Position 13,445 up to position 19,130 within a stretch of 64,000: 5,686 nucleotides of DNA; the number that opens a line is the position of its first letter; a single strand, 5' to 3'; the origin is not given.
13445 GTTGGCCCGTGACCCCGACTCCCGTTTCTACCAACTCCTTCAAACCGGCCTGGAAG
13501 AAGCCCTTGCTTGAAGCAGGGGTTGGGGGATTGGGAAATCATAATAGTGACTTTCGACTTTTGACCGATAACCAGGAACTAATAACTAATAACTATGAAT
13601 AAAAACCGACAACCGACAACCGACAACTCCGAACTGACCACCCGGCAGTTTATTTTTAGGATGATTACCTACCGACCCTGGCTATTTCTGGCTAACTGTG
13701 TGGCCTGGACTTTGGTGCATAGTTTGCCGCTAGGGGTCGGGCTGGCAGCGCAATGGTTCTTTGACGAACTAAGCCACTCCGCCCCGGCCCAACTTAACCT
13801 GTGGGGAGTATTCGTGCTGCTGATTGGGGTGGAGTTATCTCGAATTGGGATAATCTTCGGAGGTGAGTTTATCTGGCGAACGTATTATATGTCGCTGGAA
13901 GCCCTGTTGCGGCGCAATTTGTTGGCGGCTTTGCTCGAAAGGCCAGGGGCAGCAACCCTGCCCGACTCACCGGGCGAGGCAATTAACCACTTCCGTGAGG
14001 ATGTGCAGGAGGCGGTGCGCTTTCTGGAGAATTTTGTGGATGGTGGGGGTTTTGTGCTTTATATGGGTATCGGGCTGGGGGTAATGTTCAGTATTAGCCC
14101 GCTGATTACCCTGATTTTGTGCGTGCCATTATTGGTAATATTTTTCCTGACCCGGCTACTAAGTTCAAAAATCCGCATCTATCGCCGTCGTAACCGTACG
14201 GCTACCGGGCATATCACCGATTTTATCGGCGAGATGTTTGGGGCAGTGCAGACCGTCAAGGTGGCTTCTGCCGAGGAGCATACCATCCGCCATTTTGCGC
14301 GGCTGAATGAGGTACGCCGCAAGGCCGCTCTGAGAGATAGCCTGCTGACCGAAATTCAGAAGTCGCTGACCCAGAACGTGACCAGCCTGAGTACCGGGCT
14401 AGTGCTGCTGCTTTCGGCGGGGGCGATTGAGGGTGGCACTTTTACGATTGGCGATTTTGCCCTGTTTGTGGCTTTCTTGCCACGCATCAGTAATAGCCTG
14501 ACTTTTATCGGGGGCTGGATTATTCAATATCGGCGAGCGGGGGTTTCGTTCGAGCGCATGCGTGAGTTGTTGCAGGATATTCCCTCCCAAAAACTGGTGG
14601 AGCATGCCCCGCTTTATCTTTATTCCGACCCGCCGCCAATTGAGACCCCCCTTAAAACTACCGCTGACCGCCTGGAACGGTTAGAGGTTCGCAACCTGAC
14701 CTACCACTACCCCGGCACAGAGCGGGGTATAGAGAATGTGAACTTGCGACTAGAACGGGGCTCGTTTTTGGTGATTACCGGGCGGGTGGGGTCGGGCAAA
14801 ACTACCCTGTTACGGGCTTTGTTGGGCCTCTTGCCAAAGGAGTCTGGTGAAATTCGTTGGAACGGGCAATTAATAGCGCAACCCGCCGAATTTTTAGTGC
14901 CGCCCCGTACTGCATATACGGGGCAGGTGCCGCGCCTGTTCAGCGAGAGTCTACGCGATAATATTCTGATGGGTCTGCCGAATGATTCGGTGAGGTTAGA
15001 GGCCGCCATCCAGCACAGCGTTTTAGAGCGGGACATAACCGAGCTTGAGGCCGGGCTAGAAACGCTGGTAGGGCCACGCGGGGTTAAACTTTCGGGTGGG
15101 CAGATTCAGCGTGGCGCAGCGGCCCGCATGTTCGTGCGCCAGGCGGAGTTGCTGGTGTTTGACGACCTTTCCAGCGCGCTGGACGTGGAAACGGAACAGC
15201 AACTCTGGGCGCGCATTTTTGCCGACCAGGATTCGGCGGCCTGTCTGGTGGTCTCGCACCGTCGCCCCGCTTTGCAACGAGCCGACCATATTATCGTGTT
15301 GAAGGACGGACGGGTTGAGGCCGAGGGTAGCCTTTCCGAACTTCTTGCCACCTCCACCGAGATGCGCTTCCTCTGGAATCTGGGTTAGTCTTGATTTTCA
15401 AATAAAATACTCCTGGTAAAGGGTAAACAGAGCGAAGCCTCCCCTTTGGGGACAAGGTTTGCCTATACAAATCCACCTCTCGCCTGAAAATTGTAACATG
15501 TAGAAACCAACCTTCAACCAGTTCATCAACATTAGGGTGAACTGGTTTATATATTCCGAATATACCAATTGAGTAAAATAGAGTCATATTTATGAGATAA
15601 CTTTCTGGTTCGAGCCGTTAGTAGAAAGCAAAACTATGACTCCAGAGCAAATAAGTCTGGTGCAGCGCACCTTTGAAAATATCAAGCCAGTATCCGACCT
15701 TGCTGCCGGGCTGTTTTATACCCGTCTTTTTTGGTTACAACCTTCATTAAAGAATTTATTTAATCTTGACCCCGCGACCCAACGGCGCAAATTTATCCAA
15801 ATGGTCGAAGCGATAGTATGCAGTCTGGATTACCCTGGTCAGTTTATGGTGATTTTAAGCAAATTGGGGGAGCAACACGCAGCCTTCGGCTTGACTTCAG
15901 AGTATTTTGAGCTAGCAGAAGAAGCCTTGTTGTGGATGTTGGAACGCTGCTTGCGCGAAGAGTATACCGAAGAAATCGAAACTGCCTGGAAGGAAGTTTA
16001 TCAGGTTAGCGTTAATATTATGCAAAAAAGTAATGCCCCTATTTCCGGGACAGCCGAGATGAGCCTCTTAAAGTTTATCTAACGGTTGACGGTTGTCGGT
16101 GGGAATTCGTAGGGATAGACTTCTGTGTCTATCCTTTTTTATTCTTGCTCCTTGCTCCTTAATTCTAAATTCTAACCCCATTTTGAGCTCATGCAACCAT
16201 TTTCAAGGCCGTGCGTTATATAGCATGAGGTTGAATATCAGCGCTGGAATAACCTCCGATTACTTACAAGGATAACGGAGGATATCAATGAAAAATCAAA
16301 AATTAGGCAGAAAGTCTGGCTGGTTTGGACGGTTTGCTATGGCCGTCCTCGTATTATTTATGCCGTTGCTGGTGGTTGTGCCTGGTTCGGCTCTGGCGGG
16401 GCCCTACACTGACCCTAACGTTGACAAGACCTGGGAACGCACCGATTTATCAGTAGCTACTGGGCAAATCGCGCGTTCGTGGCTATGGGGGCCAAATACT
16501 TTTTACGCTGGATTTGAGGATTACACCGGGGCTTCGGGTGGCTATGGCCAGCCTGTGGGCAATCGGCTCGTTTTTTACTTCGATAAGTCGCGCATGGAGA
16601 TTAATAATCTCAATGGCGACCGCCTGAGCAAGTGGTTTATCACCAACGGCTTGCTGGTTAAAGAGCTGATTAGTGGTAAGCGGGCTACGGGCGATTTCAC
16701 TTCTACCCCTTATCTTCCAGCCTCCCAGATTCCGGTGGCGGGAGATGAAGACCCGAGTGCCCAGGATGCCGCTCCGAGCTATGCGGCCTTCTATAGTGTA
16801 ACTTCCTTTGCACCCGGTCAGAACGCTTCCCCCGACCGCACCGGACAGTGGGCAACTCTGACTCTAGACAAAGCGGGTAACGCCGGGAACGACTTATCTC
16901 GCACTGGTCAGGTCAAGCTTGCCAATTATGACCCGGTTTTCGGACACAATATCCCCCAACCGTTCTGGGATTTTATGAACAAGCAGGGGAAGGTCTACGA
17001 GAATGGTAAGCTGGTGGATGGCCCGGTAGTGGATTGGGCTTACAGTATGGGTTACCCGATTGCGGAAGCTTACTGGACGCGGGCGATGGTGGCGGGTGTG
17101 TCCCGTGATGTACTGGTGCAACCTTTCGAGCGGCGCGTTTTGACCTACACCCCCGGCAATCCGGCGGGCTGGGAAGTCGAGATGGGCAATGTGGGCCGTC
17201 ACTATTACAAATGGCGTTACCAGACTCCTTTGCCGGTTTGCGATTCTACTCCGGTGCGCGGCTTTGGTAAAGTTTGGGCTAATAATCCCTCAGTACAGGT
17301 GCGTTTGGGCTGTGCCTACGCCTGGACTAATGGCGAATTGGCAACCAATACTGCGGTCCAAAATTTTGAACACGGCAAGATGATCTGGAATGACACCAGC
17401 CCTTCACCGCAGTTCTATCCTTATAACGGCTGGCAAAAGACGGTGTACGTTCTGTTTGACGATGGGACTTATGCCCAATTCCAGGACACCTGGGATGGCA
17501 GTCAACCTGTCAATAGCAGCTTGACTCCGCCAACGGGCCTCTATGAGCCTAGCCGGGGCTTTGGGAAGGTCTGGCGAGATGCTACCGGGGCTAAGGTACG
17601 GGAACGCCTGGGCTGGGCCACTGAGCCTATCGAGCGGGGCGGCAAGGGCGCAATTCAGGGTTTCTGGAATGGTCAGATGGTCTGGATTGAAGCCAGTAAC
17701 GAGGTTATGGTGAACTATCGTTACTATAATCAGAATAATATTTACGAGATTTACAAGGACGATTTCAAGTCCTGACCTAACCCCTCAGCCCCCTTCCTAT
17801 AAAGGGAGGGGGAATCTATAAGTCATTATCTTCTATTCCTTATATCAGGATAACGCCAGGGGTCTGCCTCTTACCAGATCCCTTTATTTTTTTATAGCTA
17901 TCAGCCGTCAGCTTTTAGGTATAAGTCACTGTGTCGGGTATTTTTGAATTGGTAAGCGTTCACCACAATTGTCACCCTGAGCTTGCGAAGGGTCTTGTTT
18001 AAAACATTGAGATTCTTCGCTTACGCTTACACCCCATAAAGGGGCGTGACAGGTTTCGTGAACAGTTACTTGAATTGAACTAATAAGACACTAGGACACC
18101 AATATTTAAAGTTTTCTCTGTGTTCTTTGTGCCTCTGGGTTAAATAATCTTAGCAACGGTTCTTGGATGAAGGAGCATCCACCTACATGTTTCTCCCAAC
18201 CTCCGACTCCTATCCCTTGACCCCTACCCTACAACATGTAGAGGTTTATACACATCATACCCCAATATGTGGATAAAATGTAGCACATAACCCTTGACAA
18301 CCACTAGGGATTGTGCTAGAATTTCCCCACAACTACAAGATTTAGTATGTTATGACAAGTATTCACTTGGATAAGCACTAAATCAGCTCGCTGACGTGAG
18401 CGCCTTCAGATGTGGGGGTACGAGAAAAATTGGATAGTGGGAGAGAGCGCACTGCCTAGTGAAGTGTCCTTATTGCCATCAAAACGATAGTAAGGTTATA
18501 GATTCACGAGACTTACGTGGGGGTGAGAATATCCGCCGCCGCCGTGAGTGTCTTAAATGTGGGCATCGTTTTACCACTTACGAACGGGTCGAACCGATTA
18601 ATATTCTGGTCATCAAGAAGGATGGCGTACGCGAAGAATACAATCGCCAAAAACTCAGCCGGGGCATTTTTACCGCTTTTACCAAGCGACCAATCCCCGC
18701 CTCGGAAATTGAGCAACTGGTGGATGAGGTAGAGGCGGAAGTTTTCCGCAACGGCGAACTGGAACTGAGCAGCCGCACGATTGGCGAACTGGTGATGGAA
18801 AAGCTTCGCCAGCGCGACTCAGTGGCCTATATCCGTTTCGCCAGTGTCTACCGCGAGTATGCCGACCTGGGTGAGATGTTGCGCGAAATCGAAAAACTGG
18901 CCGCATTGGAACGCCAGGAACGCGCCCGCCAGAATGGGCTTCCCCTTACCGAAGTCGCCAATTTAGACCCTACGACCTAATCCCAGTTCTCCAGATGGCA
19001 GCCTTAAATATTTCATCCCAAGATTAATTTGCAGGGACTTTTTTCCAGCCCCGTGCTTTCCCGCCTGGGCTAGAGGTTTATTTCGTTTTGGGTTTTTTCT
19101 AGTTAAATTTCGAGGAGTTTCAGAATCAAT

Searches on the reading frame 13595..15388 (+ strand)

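Call 14: search_protein_families(library=ncbifam, proteins=[window:13595-15388:+], max_evalue=0.00001)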
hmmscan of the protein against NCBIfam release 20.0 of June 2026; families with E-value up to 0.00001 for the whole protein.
window:13595-15388:+ (597 aa): 168 families (the best 25 are shown)
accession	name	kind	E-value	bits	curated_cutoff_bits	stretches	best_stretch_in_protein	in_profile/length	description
TIGR02203.1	MsbA_lipidA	equivalog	6.9e-57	193.2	602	1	55-588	40-560/572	lipid A export permease/ATP-binding protein MsbA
TIGR03375.1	type_I_sec_LssB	subfamily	2.8e-53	181.3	693.1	1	159-587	277-692/696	type I secretion system permease/ATPase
TIGR02857.1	CydD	equivalog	1e-51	176.5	435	1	57-569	31-529/529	thiol reductant ABC exporter subunit CydD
NF000474.1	tet_ABC_46_A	exception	2.7e-51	174.8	1250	1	150-586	139-557/574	tetracycline efflux ABC transporter Tet(46) subunit A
TIGR02204.1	MsbA_rel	hypoth_equivalog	3.2e-51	174.7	780.4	1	155-587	145-565/576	ABC transporter, permease/ATP-binding protein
TIGR02868.1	CydC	equivalog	5.9e-51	173.7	329.05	1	158-556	142-529/530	thiol reductant ABC exporter subunit CydC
TIGR03797.1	NHLM_micro_ABC2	equivalog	1.3e-50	172.7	709.4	1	160-586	266-674/686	NHLP bacteriocin export ABC transporter permease/ATPase subunit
TIGR00958.1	3a01208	subfamily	1.1e-48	166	874.6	1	94-588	225-705/711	antigen peptide transporter 2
TIGR01846.1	type_I_sec_HlyB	subfamily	6.5e-47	160.2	725.55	1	155-594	264-689/694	type I secretion system permease/ATPase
TIGR03796.1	NHLM_micro_ABC1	equivalog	1e-45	156.2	853.3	1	162-588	286-703/710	NHLP family bacteriocin export ABC transporter peptidase/permease/ATPase subunit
NF045513.1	HepA_fam_ABC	equivalog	3.8e-43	147.8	725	1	59-589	84-601/610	heterocyst formation ABC transporter subunit HepA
NF008055.0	PRK10789.1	equivalog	1.5e-42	145.9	845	1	127-587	114-561/590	SmdA family multidrug ABC transporter permease/ATP-binding protein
NF008364.0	PRK11160.1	equivalog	1.3e-41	142.9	630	1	155-589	147-567/575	heme ABC transporter ATP-binding protein/permease CydC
NF008381.0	PRK11176.1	equivalog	2.5e-39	135.1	867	1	362-588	341-570/582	lipid A ABC transporter ATP-binding protein/permease MsbA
NF008379.0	PRK11174.1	equivalog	1.6e-38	132.7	684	1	356-589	343-576/588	heme ABC transporter permease/ATP-binding protein CydD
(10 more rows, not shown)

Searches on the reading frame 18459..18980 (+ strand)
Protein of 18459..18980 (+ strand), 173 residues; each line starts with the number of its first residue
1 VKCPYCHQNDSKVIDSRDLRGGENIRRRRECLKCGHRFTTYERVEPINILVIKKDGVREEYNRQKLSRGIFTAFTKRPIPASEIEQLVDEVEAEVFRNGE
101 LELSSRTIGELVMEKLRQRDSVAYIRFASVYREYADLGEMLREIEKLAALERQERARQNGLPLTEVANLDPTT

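Call 73: search_protein_families(library=pfam, proteins=[window:18459-18980:+], max_evalue=0.001)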
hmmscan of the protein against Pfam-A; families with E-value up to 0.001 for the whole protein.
window:18459-18980:+ (173 aa): 2 families
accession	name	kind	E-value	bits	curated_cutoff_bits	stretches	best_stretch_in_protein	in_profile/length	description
PF22811.2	Zn_ribbon_NrdR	-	4.2e-22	78.2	27.2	1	1-42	1-42/42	Transcriptional repressor NrdR-like, N-terminal domain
PF03477.21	ATP-cone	-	2.1e-20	73.5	25.8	1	50-134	2-85/88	ATP cone domain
